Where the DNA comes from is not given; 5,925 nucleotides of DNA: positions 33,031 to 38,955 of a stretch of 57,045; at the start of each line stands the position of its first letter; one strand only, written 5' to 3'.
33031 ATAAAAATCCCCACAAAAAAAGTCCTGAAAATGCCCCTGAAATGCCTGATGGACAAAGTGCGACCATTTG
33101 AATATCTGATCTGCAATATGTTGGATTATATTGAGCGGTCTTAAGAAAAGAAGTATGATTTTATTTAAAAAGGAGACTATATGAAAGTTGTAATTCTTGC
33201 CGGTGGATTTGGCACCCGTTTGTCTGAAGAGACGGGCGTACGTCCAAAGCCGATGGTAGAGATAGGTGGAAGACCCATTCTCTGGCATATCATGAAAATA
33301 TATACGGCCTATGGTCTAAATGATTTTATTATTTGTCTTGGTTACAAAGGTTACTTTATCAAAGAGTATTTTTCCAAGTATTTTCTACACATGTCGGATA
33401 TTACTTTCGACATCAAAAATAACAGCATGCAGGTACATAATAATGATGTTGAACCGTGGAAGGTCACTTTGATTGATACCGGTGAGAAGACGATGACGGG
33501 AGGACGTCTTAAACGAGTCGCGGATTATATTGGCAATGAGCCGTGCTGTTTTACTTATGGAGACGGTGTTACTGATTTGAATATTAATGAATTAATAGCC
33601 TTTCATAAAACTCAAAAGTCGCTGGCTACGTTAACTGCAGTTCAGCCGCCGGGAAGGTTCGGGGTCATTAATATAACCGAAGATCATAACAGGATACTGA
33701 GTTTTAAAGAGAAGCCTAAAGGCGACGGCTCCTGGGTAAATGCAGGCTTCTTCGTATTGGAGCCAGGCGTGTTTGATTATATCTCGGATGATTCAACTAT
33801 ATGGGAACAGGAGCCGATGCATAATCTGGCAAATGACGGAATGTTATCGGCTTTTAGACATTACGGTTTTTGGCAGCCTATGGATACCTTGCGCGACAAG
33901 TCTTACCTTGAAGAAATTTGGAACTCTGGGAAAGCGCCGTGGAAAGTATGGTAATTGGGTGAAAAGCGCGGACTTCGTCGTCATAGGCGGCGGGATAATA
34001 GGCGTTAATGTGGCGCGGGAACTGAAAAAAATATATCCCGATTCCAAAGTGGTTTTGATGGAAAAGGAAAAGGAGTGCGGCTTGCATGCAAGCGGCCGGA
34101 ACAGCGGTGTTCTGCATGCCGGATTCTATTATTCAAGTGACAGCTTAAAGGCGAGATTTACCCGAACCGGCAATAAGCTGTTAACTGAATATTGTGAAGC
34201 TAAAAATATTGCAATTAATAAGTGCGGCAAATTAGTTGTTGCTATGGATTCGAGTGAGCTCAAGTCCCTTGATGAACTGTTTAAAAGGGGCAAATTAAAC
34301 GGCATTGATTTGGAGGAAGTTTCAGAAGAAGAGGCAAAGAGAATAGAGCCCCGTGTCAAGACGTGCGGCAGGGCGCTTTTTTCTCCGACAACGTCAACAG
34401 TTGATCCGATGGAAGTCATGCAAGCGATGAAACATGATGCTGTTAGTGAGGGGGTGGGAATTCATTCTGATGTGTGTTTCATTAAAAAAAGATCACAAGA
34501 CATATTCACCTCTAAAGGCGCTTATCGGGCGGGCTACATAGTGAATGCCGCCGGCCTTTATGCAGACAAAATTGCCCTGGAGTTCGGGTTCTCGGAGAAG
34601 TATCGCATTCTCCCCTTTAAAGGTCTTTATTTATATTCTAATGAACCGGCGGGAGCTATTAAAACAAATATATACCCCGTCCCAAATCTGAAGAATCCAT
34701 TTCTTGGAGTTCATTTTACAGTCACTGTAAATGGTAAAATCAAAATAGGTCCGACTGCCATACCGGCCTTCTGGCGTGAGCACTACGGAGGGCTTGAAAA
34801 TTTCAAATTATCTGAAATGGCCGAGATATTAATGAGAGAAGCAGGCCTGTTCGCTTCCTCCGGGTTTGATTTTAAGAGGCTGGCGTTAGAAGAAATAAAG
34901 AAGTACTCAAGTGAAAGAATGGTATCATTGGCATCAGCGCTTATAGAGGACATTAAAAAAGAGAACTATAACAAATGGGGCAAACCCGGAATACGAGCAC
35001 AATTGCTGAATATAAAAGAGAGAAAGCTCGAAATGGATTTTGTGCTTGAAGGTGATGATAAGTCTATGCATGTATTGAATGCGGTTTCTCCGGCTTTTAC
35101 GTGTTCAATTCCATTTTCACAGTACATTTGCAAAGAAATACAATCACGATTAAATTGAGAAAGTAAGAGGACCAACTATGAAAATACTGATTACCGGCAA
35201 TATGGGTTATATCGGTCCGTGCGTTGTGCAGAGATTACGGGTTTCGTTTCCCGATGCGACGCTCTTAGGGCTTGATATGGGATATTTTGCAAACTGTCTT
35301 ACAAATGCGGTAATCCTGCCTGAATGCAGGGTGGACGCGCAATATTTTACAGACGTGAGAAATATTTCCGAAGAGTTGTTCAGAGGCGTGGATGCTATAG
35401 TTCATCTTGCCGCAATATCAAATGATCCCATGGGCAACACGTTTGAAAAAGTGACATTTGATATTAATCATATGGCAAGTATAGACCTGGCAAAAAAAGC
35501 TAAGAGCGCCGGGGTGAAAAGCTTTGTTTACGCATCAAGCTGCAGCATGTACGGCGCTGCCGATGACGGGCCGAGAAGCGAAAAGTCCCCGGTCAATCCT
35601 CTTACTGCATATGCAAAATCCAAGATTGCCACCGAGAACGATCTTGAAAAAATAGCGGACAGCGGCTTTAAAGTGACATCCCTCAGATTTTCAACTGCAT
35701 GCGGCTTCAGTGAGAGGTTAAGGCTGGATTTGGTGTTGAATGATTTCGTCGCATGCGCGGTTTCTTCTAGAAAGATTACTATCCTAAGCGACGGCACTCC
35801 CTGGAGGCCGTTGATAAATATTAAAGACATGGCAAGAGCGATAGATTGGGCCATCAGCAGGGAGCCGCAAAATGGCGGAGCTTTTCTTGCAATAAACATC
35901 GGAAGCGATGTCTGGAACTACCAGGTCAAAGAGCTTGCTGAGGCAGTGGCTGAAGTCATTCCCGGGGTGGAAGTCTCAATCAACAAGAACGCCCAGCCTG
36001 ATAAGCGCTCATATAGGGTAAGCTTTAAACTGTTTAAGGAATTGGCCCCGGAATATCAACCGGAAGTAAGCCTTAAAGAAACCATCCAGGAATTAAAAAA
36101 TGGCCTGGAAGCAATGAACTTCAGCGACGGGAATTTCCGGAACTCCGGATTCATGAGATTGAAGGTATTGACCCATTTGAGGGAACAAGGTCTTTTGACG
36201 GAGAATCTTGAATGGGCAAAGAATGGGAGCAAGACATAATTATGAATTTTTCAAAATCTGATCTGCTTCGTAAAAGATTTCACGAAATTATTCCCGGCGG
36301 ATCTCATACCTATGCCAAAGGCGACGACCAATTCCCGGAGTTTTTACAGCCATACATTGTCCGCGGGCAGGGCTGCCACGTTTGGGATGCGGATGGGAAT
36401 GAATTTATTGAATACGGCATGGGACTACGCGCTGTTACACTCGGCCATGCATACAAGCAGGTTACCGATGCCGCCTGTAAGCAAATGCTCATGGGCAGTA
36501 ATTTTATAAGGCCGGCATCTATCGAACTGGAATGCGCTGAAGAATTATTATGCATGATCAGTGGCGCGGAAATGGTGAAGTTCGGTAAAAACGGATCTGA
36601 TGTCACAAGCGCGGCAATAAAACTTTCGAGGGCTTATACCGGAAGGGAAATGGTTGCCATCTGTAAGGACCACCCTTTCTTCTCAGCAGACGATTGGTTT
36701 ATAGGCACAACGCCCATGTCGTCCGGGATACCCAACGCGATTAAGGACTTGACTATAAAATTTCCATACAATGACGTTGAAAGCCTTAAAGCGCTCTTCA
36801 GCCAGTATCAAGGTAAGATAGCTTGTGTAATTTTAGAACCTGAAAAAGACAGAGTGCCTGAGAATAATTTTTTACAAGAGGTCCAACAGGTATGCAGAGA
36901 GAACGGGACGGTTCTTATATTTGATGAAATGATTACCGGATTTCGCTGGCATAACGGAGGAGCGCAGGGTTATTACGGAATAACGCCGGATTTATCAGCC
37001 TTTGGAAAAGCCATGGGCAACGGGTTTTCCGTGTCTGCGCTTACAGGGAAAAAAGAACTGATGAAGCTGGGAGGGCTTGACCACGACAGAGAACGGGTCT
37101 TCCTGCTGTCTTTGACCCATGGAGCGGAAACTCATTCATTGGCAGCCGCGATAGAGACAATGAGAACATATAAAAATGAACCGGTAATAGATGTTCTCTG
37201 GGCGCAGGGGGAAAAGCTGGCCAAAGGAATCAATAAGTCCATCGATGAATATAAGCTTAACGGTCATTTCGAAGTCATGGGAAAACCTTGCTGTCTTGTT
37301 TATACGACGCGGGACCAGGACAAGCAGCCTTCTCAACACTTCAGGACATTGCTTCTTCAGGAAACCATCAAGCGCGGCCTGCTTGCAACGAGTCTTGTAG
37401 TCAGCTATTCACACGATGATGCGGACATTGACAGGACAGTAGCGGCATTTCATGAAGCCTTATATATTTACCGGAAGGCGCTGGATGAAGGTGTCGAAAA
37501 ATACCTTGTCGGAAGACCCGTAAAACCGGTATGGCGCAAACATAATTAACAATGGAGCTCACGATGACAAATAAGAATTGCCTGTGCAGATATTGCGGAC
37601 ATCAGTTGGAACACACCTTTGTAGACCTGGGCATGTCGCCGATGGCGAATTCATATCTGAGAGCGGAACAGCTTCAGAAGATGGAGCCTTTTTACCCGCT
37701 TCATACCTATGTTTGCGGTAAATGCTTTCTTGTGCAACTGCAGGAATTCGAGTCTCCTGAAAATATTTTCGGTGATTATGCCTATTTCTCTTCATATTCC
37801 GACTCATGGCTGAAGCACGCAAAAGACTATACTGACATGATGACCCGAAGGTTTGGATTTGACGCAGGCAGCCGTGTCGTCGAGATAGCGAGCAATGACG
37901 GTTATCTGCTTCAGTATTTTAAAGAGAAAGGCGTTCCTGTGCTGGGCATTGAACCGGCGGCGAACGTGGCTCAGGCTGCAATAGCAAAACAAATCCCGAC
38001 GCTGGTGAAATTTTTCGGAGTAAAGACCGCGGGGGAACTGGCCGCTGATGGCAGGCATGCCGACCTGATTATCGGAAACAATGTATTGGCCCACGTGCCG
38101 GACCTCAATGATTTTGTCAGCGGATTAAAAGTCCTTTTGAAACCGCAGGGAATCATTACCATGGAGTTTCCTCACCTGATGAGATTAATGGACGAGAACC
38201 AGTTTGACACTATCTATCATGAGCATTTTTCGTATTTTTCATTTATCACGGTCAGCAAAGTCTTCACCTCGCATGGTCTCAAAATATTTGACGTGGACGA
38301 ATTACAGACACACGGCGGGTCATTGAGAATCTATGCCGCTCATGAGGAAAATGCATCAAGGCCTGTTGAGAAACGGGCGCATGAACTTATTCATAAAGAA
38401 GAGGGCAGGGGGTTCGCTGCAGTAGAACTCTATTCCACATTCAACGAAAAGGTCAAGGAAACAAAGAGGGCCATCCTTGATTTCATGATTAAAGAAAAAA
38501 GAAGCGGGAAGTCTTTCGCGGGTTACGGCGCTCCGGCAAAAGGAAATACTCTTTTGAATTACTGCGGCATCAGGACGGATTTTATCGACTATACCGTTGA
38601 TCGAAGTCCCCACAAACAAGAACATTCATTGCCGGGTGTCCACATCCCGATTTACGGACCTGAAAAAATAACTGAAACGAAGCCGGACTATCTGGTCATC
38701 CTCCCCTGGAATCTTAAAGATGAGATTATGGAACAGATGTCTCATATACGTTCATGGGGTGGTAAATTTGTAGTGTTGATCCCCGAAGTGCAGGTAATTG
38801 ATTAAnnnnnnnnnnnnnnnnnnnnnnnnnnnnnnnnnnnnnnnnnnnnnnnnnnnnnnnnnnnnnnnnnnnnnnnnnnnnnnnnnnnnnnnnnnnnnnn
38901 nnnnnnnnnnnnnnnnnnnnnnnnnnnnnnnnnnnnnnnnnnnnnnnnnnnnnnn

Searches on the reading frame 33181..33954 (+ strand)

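Call 8: search_protein_families(library=pfam, proteins=[window:33181-33954:+], max_evalue=0.001)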
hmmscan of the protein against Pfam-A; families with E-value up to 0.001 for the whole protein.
window:33181-33954:+ (257 aa): 2 families
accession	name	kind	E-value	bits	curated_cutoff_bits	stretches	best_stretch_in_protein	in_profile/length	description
PF00483.29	NTP_transferase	-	2.1e-23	83.6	21.2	1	2-214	1-202/245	Nucleotidyl transferase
PF12804.13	NTP_transf_3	-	3.2e-07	31.1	27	1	3-56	1-49/160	MobA-like NTP transferase domain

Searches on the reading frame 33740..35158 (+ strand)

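Call 8: search_protein_families(library=pfam, proteins=[window:33740-35158:+], max_evalue=0.001)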
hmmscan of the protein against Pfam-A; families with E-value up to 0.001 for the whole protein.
window:33740-35158:+ (472 aa): 3 families
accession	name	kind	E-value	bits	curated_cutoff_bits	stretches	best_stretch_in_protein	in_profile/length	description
PF01266.30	DAO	-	6.6e-49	167.7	27.9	1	78-348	1-273/353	FAD dependent oxidoreductase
PF06039.21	Mqo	-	0.00022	20.3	27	0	76-128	2-56/489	Malate:quinone oxidoreductase (Mqo)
PF13450.12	NAD_binding_8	-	0.00047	20.8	21.9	1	81-121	1-39/68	NAD(P)-binding Rossmann-like domain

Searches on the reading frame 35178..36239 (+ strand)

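Call 8: search_protein_families(library=pfam, proteins=[window:35178-36239:+], max_evalue=0.001)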
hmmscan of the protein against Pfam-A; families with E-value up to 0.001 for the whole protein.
window:35178-36239:+ (353 aa): 6 families
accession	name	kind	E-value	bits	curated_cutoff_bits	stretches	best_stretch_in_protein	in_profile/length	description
PF01370.27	Epimerase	-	1.8e-39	136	20.9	1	3-242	1-240/240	NAD dependent epimerase/dehydratase family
PF16363.11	GDP_Man_Dehyd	-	4.1e-15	56.5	27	1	4-245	1-255/332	GDP-mannose 4,6 dehydratase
PF04321.23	RmlD_sub_bind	-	2.6e-10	40.3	27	1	1-172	1-149/287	RmlD substrate binding domain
PF01073.25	3Beta_HSD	-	4.5e-07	29.6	22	1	4-174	1-174/280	3-beta hydroxysteroid dehydrogenase/isomerase family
PF13460.12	NAD_binding_10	-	0.0003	21.1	27.2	1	65-172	55-144/184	NAD(P)H-binding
PF02719.21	Polysacc_synt_2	-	0.00083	19.1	20.2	0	3-121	1-128/293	Polysaccharide biosynthesis protein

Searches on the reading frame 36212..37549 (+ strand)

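Call 8: search_protein_families(library=pfam, proteins=[window:36212-37549:+], max_evalue=0.001)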
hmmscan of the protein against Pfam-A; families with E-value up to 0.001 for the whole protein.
window:36212-37549:+ (445 aa): 1 family
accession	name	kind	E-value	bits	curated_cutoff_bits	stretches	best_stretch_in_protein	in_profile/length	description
PF00202.27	Aminotran_3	-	2.2e-35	122.6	30.5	1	48-416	12-402/403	Aminotransferase class-III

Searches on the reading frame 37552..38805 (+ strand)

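Call 8: search_protein_families(library=pfam, proteins=[window:37552-38805:+], max_evalue=0.001)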
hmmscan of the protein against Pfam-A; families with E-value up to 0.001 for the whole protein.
window:37552-38805:+ (417 aa): 6 families
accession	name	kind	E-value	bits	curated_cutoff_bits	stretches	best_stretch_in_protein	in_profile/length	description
PF08484.17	Methyltransf_14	-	3.9e-64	215.7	23.5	1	253-411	2-160/160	C-methyltransferase C-terminal domain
PF08421.16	Methyltransf_13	-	2.2e-25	89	31.3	1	12-73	1-62/62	Putative zinc binding domain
PF13489.12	Methyltransf_23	-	3.6e-15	56.5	27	1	97-245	13-161/164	Methyltransferase domain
PF08242.18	Methyltransf_12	-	3.5e-09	37.7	30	1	110-202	1-98/98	Methyltransferase domain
PF08241.18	Methyltransf_11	-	2.9e-06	28.3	21.2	1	111-202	2-93/95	Methyltransferase domain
PF13649.12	Methyltransf_25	-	0.00062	20.8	27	0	109-200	1-97/97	Methyltransferase domain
